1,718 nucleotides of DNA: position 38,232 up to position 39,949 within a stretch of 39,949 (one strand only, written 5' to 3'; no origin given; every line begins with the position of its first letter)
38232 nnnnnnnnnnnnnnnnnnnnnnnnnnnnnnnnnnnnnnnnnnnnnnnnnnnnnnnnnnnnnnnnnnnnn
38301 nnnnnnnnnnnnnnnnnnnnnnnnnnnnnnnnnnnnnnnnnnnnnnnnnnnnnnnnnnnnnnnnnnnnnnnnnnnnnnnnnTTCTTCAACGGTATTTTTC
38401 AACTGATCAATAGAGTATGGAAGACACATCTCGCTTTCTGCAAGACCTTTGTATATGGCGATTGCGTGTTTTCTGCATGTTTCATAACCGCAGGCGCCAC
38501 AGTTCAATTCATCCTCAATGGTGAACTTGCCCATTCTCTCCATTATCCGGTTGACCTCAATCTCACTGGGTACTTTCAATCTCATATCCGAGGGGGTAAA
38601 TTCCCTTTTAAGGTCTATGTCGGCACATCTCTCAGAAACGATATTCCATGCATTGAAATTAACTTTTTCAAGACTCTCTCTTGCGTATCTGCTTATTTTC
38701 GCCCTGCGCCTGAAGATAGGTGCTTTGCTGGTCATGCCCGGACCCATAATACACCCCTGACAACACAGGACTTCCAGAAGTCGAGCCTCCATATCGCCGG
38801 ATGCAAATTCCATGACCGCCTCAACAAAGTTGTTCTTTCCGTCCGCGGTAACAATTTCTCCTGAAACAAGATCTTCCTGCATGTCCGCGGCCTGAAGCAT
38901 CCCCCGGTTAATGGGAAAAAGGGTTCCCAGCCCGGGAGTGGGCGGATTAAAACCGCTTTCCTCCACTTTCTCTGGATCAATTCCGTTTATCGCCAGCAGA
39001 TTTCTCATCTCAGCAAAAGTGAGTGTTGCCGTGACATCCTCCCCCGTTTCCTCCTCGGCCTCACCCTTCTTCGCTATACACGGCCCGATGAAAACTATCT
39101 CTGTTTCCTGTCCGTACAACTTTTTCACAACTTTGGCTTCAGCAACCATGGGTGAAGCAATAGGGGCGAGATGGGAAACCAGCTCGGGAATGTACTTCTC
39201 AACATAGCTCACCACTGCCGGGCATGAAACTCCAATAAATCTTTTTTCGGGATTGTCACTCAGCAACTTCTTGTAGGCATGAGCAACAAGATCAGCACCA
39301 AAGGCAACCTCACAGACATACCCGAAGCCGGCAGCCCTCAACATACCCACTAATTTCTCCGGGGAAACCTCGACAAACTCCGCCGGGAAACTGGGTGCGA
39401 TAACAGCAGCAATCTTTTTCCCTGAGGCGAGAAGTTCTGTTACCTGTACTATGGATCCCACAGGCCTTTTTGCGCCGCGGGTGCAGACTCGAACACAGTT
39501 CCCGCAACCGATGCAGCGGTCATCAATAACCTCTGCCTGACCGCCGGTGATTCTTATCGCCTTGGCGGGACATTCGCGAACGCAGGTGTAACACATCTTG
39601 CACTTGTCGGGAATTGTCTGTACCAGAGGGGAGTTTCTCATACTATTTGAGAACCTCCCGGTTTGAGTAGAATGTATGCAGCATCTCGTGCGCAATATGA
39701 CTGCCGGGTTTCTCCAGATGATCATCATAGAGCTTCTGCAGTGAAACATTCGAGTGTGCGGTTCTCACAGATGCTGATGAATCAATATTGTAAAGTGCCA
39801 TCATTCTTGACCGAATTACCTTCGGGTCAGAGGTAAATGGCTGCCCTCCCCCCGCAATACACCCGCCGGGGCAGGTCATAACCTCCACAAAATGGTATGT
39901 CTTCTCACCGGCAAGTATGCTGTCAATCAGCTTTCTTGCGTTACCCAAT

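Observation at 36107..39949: [FeFe]-hydrogenase gene followed directly by a hydrogenase-domain histidine kinase, a lone REC and a REC-kinase: candidate H2/redox-sensing multi-step phosphorelay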

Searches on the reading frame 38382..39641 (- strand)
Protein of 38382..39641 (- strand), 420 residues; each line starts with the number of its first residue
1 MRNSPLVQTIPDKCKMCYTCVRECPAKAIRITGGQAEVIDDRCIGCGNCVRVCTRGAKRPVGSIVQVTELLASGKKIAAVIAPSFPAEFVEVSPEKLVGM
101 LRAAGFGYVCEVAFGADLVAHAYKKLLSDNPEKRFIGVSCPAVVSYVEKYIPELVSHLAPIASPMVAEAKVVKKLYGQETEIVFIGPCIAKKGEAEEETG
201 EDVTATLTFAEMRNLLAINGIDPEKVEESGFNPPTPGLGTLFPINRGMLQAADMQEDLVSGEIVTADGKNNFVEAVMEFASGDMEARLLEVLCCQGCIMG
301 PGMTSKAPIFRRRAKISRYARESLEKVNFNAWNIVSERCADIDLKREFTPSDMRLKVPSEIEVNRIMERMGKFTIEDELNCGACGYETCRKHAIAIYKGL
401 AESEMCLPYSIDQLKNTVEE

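Call 14: search_solved_structures(query=window:38400-39641:-, max_evalue=0.001, show_alignments=3)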
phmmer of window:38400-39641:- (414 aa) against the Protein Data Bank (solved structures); distinct sequences matched with E-value up to 0.001: 55.
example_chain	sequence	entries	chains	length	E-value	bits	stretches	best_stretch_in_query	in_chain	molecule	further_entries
7p5h_A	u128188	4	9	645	4.1e-25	91.8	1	32-234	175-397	Fe-hydrogenase, subunit alpha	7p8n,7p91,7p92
8a6t_A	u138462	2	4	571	1.2e-22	83.7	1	27-265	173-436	Electron bifurcating hydrogenase subunit HydA1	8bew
7qv7_D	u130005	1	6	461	2e-16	63.3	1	72-252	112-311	Hydrogen dependent carbon dioxide reductase subunit HydA2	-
9gbu_A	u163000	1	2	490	2e-16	63.2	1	7-252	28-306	Periplasmic [Fe] hydrogenase large subunit,Periplasmic [Fe] hydrogenase small subunit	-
8ryh_A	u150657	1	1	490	2.3e-16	63.1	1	7-252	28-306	Periplasmic [Fe] hydrogenase large subunit,Periplasmic [Fe] hydrogenase small subunit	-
8bj7_A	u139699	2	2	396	3.2e-16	62.6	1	7-252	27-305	Periplasmic [Fe] hydrogenase large subunit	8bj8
8rxj_A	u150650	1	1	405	3.8e-16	62.3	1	7-252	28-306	Periplasmic [Fe] hydrogenase large subunit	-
9r9v_A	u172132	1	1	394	5.7e-16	61.7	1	7-252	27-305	Periplasmic [Fe] hydrogenase large subunit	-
1hfe_L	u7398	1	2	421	6.7e-16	61.5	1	7-252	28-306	PROTEIN (FE-ONLY HYDROGENASE (E.C.1.18.99.1) (LARGER SUBUNIT))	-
9hpx_A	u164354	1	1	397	6.7e-16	61.5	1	7-252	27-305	Periplasmic [Fe] hydrogenase large subunit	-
6sg2_AAA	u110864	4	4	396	7e-16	61.4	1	7-252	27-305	Periplasmic [Fe] hydrogenase large subunit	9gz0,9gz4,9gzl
8rtg_A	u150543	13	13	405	7.1e-16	61.4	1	7-252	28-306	Periplasmic [Fe] hydrogenase large subunit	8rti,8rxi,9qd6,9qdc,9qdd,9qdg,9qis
1e08_A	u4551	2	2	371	7.5e-16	61.3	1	8-252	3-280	[FE]-HYDROGENASE (LARGE SUBUNIT) | PERIPLASMIC [FE] HYDROGENASE LARGE SUBUNIT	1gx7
8ru6_B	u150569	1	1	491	9.6e-16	61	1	7-252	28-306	Periplasmic [Fe] hydrogenase large subunit,CpI,Periplasmic [Fe] hydrogenase small subunit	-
9gnk_A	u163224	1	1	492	1e-15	60.9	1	7-252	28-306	Periplasmic [Fe] hydrogenase large subunit,Periplasmic [Fe] hydrogenase small subunit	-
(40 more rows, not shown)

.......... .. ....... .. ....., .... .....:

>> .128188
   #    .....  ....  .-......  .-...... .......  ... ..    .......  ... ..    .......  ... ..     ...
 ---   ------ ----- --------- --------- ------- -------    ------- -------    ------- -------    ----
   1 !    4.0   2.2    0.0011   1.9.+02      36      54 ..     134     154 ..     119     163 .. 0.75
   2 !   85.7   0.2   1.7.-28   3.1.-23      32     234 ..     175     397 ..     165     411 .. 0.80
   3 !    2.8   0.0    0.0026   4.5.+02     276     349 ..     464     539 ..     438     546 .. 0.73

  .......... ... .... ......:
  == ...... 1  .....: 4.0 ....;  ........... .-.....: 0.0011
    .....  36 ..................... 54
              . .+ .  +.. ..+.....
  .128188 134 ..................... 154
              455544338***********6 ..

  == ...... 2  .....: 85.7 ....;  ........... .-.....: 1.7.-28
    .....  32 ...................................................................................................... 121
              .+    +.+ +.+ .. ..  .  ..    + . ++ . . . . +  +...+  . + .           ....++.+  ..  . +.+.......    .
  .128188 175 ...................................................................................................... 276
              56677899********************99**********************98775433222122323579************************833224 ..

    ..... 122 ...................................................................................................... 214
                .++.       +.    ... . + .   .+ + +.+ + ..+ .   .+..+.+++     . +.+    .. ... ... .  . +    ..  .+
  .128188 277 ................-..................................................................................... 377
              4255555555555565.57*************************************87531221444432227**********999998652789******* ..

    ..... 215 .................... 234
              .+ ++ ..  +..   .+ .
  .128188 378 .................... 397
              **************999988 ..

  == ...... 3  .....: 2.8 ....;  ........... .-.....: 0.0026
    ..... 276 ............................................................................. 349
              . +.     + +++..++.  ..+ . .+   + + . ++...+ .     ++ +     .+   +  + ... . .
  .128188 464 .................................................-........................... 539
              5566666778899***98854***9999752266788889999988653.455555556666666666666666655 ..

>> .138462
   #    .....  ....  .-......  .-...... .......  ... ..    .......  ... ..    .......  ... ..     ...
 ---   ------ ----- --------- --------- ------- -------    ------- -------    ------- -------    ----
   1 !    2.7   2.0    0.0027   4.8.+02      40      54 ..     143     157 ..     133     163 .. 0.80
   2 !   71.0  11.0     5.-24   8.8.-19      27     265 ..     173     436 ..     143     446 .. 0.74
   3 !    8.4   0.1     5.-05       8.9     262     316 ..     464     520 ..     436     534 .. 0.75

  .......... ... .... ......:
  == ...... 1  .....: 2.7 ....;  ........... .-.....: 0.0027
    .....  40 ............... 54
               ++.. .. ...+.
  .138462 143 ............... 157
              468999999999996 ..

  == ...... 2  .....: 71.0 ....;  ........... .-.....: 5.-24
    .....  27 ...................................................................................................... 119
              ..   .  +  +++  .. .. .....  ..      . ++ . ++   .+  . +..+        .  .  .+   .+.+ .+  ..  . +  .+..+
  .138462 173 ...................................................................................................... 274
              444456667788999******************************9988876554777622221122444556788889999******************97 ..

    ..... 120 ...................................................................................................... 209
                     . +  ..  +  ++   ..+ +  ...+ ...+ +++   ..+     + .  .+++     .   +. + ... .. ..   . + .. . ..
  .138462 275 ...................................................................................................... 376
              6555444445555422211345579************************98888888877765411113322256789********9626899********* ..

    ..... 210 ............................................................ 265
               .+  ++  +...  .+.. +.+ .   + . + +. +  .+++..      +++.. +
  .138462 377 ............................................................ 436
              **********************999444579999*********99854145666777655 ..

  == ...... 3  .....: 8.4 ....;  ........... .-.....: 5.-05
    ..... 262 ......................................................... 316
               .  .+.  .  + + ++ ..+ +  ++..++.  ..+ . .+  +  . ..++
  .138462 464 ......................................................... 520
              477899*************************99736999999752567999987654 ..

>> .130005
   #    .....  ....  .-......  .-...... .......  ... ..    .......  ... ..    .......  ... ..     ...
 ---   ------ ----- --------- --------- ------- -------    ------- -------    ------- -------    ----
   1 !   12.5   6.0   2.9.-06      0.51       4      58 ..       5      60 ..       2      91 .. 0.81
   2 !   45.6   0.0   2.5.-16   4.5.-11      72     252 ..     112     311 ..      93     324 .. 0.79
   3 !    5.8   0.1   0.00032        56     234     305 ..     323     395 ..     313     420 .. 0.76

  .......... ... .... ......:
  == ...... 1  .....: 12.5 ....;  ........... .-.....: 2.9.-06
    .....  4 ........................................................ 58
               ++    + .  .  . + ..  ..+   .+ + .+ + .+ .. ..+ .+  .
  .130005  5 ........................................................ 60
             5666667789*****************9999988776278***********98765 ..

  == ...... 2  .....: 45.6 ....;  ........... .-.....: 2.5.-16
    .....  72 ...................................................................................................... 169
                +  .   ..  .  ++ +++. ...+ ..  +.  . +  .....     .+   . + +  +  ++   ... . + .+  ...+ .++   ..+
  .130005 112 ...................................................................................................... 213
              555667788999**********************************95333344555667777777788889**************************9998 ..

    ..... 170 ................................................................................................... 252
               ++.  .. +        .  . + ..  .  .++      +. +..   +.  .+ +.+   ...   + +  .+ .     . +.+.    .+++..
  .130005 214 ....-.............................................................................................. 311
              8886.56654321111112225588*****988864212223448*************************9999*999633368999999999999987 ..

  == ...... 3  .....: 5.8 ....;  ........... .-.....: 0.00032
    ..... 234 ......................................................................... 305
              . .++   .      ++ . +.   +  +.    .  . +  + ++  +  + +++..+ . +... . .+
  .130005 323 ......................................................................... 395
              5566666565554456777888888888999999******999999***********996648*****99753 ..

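Call 67: search_protein_representatives(protein=window:38382-39641:-)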
Query: 420 residues. Proteins with E-value up to 0.001 (for the whole library): 5254; up to 1e-10: 2740; up to 1e-30: 1071. The best 150 are listed.
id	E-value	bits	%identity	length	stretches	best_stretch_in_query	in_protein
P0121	3.7e-148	510.3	56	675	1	5-420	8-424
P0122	1.4e-147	508.3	52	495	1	6-418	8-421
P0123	2.5e-145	501.0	54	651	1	4-416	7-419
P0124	2.4e-138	478.0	55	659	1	5-419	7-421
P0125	5.9e-133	460.2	49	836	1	3-418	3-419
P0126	2.3e-124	431.9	52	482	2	4-372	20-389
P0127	6.4e-121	420.6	47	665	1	6-419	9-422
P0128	1.6e-119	416.0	52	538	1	48-414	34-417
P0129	1.1e-115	403.4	45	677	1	5-415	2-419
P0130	9.0e-115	400.3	45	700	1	6-419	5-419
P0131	1.7e-113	396.2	53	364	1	66-415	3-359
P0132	7.5e-113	394.0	44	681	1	5-420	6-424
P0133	9.6e-113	393.7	43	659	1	6-418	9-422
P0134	4.2e-110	384.9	44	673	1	1-419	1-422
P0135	1.1e-109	383.6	45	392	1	6-391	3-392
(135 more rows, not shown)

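Call 72: search_protein_families(library=pfam, alignment_id=A5, max_evalue=0.0001)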
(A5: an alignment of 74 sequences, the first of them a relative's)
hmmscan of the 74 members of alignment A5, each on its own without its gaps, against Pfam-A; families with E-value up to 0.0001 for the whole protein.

A. member 1, P0121 (675 aa): 12 families
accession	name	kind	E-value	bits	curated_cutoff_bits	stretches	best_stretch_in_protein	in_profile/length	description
PF02906.19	Fe_hyd_lg_C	-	1.7e-45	156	22.1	1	80-304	3-244/245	Iron only hydrogenase large subunit, C-terminal domain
PF02518.31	HATPase_c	-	1.4e-24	87.1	26.4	1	553-663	2-109/111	Histidine kinase-, DNA gyrase B-, and HSP90-like ATPase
PF00512.31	HisKA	-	1.3e-13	51.3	26.9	1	448-510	2-63/66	His Kinase A (phospho-acceptor) domain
PF00037.32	Fer4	-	1.3e-09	37.9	21.1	1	41-60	3-22/24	4Fe-4S binding domain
PF13237.11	Fer4_10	-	5.8e-09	36.2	25.5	1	12-56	4-52/53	4Fe-4S dicluster domain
PF04060.18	FeS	-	2e-08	34.2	23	1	383-412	4-33/33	Putative Fe-S cluster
PF13187.11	Fer4_9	-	9.4e-08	32.4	27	1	16-60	1-51/52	4Fe-4S dicluster domain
PF12837.12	Fer4_6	-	2.6e-07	30.7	25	0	10-32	2-24/24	4Fe-4S binding domain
PF12838.12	Fer4_7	-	9e-07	29.7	27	1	16-60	1-52/52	4Fe-4S dicluster domain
PF14697.11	Fer4_21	-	5.1e-05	23.8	35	1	13-56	4-51/59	4Fe-4S dicluster domain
PF13459.11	Fer4_15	-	6.1e-05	24.1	22.4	0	43-82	5-48/66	4Fe-4S single cluster domain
PF25160.1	LdpA_Fe-S-bd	-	9.2e-05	22.6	27.6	0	23-59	9-41/49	LdpA Fe-S cluster-binding domain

B. families by the number of members that match (of 74 scanned): 42 families (the first 25 are shown)
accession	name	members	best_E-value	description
PF02906.19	Fe_hyd_lg_C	74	3.1e-59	Iron only hydrogenase large subunit, C-terminal domain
PF04060.18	FeS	70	2e-11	Putative Fe-S cluster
PF13237.11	Fer4_10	68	1.2e-11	4Fe-4S dicluster domain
PF13187.11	Fer4_9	63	2e-08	4Fe-4S dicluster domain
PF12838.12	Fer4_7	62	4.1e-11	4Fe-4S dicluster domain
PF00037.32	Fer4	59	2.4e-13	4Fe-4S binding domain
PF02518.31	HATPase_c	38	3.8e-32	Histidine kinase-, DNA gyrase B-, and HSP90-like ATPase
PF00512.31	HisKA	36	1.4e-22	His Kinase A (phospho-acceptor) domain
PF25160.1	LdpA_Fe-S-bd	34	2.9e-09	LdpA Fe-S cluster-binding domain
PF12837.12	Fer4_6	33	5.3e-12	4Fe-4S binding domain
PF14697.11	Fer4_21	29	2.3e-10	4Fe-4S dicluster domain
PF13426.13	PAS_9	11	1.2e-17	PAS domain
PF08448.16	PAS_4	10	3.7e-18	PAS fold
PF00989.32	PAS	10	5.4e-17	PAS fold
PF00158.32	Sigma54_activat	8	4.7e-74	Sigma-54 interaction domain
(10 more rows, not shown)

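Call 73: search_protein_families(library=pfam, alignment_id=A6, max_evalue=0.0001)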
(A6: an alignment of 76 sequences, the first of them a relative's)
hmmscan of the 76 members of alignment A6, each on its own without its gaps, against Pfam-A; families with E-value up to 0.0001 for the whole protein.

A. member 1, P0195 (563 aa): 6 families
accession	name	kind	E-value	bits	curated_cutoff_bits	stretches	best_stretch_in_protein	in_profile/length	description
PF02906.19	Fe_hyd_lg_C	-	3.9e-47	161.4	22.1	1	73-296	2-245/245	Iron only hydrogenase large subunit, C-terminal domain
PF13237.11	Fer4_10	-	3.6e-07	30.4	25.5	1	5-50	3-52/53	4Fe-4S dicluster domain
PF04060.18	FeS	-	9.9e-06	25.6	23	1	372-401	4-33/33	Putative Fe-S cluster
PF00037.32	Fer4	-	5.9e-05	23.1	21.1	1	5-26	2-23/24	4Fe-4S binding domain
PF14697.11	Fer4_21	-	6.2e-05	23.5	35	0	34-58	2-27/59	4Fe-4S dicluster domain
PF12838.12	Fer4_7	-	8.6e-05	23.4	27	1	10-50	1-48/52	4Fe-4S dicluster domain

B. families by the number of members that match (of 76 scanned): 35 families (the first 25 are shown)
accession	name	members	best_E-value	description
PF02906.19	Fe_hyd_lg_C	76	6.4e-58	Iron only hydrogenase large subunit, C-terminal domain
PF12838.12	Fer4_7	72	4.4e-10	4Fe-4S dicluster domain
PF13237.11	Fer4_10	72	1e-09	4Fe-4S dicluster domain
PF00037.32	Fer4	71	1.8e-12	4Fe-4S binding domain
PF04060.18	FeS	71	2.4e-12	Putative Fe-S cluster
PF13187.11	Fer4_9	65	1.8e-08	4Fe-4S dicluster domain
PF14697.11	Fer4_21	54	3.9e-10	4Fe-4S dicluster domain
PF12837.12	Fer4_6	53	6.6e-10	4Fe-4S binding domain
PF25160.1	LdpA_Fe-S-bd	35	6.8e-09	LdpA Fe-S cluster-binding domain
PF00989.32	PAS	27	1.1e-10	PAS fold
PF13188.13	PAS_8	27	4.6e-09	PAS domain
PF13426.13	PAS_9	19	1.3e-10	PAS domain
PF13484.11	Fer4_16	17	1.9e-09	4Fe-4S double cluster binding domain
PF08448.16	PAS_4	15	3.6e-11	PAS fold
PF12797.12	Fer4_2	13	2.2e-08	4Fe-4S binding domain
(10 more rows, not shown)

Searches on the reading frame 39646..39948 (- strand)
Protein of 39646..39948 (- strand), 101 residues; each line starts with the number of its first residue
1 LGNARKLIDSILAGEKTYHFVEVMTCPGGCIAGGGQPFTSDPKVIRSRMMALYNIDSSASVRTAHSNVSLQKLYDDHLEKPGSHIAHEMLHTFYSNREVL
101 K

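Call 6: search_protein_families(library=pfam, proteins=[window:39646-39948:-], max_evalue=0.01)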
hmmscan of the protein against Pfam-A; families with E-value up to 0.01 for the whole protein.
window:39646-39948:- (101 aa): 2 families
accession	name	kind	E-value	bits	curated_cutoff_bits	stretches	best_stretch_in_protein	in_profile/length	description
PF02256.22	Fe_hyd_SSU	-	2.1e-19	69.7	24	1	43-97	2-56/56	Iron hydrogenase small subunit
PF02906.19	Fe_hyd_lg_C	-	2.2e-10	41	22.1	1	2-34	213-245/245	Iron only hydrogenase large subunit, C-terminal domain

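Call 7: search_protein_families(library=ncbifam, proteins=[window:39646-39948:-], max_evalue=0.01)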
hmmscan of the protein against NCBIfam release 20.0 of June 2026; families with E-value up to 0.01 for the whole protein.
window:39646-39948:- (101 aa): 4 families
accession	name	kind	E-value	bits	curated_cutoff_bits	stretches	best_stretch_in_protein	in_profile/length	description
NF040763.1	FeFe_hydrog_A6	exception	1.7e-36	125.7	765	1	1-97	474-571/571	NADH-dependent [FeFe] hydrogenase, group A6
NF040762.1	Hydr_FeFe_Clost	exception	2.5e-24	85.8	900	1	3-94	475-571/572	ferredoxin hydrogenase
TIGR02512.1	FeFe_hydrog_A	subfamily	6.4e-13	48.3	405.95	1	2-37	338-373/375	[FeFe] hydrogenase, group A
TIGR04105.1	FeFe_hydrog_B1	subfamily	0.00017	20.4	450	1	5-35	427-457/462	monomeric [FeFe] hydrogenase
